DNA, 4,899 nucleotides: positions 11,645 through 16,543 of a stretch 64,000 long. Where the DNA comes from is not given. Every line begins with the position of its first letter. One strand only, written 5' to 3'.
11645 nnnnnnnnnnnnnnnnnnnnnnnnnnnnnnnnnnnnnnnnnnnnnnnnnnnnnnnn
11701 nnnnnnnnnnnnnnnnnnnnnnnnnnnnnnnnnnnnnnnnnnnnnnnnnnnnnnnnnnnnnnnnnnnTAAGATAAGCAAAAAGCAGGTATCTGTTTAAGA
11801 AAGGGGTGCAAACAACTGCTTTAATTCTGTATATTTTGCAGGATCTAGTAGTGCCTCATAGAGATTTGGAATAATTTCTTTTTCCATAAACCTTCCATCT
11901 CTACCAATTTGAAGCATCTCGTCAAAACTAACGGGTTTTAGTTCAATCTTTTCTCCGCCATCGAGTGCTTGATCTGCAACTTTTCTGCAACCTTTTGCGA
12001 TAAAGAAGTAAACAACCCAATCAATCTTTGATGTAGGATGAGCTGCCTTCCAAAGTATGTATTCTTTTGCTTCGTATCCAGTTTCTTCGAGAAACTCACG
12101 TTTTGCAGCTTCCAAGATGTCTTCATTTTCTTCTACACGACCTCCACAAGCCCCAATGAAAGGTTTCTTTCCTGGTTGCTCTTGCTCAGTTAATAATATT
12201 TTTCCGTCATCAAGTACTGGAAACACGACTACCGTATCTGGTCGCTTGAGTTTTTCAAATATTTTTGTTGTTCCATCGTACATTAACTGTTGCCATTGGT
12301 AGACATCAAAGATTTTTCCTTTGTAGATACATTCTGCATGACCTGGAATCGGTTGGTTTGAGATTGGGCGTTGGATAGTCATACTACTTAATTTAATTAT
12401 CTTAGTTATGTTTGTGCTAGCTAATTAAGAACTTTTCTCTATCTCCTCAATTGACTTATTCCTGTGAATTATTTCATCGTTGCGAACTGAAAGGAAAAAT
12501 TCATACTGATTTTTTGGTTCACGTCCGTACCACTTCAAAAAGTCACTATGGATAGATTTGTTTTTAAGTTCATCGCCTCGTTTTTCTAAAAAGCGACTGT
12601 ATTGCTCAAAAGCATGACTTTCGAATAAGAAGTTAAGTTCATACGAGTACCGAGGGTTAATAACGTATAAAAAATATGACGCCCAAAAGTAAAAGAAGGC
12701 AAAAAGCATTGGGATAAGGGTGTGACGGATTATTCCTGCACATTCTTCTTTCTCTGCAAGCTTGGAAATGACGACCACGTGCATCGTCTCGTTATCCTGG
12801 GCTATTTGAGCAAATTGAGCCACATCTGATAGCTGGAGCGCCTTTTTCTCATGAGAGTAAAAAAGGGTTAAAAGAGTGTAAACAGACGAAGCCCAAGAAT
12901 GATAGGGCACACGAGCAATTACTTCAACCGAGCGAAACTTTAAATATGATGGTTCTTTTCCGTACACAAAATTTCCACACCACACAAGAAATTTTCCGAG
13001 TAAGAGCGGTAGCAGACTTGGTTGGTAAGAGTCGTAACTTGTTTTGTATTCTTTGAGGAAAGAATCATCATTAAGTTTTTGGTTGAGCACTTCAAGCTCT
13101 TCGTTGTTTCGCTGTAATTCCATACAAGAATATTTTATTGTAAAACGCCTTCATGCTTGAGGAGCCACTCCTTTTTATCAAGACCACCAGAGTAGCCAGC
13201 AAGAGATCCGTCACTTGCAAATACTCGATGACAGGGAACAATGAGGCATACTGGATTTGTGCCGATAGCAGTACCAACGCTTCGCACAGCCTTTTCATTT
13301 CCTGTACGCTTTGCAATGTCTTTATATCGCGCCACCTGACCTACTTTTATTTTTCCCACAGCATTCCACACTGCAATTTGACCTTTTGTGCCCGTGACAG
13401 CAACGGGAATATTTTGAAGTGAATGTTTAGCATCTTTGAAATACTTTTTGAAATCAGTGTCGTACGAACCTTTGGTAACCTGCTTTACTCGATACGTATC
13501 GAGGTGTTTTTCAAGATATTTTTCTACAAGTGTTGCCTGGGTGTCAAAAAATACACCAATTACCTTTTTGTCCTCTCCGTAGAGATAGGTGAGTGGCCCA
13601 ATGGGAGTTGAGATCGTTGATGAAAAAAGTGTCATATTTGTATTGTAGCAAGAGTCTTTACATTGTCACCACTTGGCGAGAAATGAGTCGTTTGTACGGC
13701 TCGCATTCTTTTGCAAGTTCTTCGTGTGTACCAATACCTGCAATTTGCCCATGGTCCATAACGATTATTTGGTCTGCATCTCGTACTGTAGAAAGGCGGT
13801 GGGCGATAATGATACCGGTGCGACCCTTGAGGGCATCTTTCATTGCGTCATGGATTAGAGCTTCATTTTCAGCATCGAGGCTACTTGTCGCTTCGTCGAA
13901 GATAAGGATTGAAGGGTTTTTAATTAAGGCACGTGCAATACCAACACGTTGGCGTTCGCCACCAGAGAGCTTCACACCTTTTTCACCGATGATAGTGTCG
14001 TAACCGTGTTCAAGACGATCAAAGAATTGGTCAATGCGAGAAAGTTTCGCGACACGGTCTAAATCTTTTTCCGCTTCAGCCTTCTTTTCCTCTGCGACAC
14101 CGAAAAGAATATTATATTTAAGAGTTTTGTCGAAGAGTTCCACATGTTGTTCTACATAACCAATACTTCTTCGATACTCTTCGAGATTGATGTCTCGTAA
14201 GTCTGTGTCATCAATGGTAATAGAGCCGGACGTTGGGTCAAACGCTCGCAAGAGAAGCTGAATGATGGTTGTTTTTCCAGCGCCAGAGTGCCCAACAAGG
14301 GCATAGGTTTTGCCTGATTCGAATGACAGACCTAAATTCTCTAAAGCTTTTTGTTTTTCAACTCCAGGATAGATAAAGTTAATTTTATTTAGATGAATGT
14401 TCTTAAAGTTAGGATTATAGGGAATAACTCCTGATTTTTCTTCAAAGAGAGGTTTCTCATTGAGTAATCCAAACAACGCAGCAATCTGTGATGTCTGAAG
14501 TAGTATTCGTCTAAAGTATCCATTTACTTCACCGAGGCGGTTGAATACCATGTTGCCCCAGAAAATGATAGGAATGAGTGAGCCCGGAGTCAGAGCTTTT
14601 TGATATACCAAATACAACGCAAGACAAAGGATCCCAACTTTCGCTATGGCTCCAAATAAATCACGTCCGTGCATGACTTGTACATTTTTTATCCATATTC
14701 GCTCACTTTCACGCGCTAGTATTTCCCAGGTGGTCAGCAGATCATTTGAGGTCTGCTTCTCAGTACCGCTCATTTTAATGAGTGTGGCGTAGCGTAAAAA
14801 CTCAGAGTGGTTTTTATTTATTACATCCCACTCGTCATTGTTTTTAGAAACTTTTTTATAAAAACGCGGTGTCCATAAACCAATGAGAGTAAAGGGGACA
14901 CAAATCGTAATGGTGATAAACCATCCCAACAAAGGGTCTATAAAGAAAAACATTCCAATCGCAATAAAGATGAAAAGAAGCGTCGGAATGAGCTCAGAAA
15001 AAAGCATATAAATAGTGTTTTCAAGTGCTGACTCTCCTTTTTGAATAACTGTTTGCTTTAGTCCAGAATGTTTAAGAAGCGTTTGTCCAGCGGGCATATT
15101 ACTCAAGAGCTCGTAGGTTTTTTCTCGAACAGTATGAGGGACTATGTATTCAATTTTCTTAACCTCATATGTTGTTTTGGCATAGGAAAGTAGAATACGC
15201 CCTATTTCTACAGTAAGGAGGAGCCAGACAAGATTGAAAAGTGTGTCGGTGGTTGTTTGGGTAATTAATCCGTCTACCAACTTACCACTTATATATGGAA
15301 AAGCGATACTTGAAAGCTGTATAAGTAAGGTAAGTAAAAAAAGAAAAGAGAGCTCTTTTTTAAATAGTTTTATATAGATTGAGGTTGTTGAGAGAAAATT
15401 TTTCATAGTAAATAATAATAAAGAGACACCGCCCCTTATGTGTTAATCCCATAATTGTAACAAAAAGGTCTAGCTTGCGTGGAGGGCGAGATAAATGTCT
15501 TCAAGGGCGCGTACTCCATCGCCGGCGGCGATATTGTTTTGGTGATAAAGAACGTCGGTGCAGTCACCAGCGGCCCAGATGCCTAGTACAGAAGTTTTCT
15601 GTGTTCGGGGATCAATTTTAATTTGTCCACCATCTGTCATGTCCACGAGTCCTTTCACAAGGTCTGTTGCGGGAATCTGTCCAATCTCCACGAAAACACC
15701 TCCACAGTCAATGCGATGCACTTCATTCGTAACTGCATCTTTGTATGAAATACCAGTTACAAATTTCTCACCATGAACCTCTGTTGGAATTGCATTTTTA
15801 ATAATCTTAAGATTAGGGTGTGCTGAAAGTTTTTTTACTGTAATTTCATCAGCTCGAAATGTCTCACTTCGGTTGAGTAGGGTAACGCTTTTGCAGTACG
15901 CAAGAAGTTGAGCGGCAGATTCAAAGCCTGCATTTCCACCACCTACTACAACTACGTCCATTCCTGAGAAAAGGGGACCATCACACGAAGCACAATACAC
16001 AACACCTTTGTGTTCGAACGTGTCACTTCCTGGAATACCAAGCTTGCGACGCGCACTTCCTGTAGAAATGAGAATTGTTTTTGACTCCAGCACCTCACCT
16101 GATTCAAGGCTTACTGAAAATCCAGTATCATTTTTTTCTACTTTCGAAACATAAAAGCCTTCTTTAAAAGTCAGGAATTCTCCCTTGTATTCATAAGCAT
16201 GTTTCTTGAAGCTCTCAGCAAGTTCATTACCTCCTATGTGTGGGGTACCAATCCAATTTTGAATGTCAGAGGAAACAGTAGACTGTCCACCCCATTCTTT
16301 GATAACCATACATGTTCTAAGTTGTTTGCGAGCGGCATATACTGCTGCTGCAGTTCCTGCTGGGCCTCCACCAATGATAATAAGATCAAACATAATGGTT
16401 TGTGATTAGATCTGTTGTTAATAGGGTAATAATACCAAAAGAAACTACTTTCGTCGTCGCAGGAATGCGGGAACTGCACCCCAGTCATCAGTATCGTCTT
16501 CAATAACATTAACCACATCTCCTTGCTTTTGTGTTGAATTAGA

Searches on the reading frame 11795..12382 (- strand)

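Call 68: search_protein_families(library=pfam, proteins=[window:11795-12382:-], max_evalue=0.00001)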
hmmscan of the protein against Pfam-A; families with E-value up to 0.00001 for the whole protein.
window:11795-12382:- (195 aa): 1 family
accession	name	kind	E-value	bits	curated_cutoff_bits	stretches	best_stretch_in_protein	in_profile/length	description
PF00293.34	NUDIX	-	1.5e-16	61.1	21.1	1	47-160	2-121/134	NUDIX domain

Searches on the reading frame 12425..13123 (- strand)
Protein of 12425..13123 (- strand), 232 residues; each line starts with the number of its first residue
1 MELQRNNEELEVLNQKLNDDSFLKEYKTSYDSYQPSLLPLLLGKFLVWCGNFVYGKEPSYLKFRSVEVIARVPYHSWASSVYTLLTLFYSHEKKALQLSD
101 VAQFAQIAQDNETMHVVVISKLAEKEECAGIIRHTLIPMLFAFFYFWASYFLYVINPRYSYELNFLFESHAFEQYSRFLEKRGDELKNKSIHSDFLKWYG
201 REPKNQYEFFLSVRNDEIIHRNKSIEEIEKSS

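Call 68: search_protein_families(library=pfam, proteins=[window:12425-13123:-], max_evalue=0.00001)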
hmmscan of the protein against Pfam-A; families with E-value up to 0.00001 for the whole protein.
window:12425-13123:- (232 aa): 1 family
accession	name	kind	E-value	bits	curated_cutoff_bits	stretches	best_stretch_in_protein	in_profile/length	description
PF01786.24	AOX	-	2.9e-11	43.9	22.7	1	47-222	32-209/216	Alternative oxidase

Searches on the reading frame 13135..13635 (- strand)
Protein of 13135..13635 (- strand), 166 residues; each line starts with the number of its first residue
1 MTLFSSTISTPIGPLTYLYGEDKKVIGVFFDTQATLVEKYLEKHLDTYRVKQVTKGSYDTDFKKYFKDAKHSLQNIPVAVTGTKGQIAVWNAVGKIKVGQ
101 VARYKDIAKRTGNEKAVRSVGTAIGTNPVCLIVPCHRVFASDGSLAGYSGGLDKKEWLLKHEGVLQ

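Call 68: search_protein_families(library=pfam, proteins=[window:13135-13635:-], max_evalue=0.00001)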
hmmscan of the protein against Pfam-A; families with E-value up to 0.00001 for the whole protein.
window:13135-13635:- (166 aa): 1 family
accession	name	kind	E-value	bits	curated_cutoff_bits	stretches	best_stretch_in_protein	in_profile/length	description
PF01035.26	DNA_binding_1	-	9.6e-31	105.9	27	1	86-164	3-81/81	6-O-methylguanine DNA methyltransferase, DNA binding domain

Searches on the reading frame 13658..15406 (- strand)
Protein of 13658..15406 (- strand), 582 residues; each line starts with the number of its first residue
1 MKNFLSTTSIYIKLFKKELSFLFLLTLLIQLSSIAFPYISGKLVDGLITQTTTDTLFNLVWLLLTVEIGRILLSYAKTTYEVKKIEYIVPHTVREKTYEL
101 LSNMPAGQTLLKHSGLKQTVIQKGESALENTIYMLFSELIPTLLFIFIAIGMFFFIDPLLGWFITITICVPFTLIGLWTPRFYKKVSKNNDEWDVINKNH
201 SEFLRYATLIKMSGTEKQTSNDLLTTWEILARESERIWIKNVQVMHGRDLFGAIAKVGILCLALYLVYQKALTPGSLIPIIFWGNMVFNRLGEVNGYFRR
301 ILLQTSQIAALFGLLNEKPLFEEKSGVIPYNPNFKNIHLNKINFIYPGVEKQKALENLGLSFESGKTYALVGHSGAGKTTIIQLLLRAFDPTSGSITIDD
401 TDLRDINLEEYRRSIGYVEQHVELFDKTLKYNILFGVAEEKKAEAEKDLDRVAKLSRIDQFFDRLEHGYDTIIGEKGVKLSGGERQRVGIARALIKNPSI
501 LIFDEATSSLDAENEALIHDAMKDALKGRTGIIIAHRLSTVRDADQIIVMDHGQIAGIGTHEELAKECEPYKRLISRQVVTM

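Call 68: search_protein_families(library=pfam, proteins=[window:13658-15406:-], max_evalue=0.00001)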
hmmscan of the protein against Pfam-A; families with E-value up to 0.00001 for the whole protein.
window:13658-15406:- (582 aa): 3 families
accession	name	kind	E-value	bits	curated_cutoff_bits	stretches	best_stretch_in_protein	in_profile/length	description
PF00005.33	ABC_tran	-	2.8e-34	119.1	25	1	355-508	1-137/137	ABC transporter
PF00664.28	ABC_membrane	-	4.7e-10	40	28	1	21-281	3-264/274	ABC transporter transmembrane region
PF02463.25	SMC_N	-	1.3e-06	28.4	40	1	195-551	112-212/220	RecF/RecN/SMC N terminal domain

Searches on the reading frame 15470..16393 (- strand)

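Call 68: search_protein_families(library=pfam, proteins=[window:15470-16393:-], max_evalue=0.00001)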
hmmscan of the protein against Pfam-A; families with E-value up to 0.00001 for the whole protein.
window:15470-16393:- (307 aa): 9 families
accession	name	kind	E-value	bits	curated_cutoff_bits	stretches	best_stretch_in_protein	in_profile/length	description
PF07992.20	Pyr_redox_2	-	8.8e-43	147.2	26.1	1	2-287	1-285/291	Pyridine nucleotide-disulphide oxidoreductase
PF13738.12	Pyr_redox_3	-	3.5e-24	86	30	1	49-276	74-305/305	Pyridine nucleotide-disulphide oxidoreductase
PF12831.13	FAD_oxidored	-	7.7e-12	45.6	27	1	3-55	1-59/416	FAD dependent oxidoreductase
PF00890.30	FAD_binding_2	-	9.6e-12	45.2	20.4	0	3-69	1-67/414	FAD binding domain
PF00070.33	Pyr_redox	-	4.6e-11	43.5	22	1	147-216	2-78/82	Pyridine nucleotide-disulphide oxidoreductase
PF03486.20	HI0933_like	-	8.8e-10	38.9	50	0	3-29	2-28/244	HI0933-like protein Rossmann domain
PF01134.28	GIDA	-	8.8e-10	38.6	22.1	0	3-38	1-29/391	Glucose inhibited division protein A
PF01266.30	DAO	-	3.2e-07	30.7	27.9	0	3-39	1-40/353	FAD dependent oxidoreductase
PF05834.18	Lycopene_cycl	-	3.4e-06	26.8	23.4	0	3-30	1-30/380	Lycopene cyclase protein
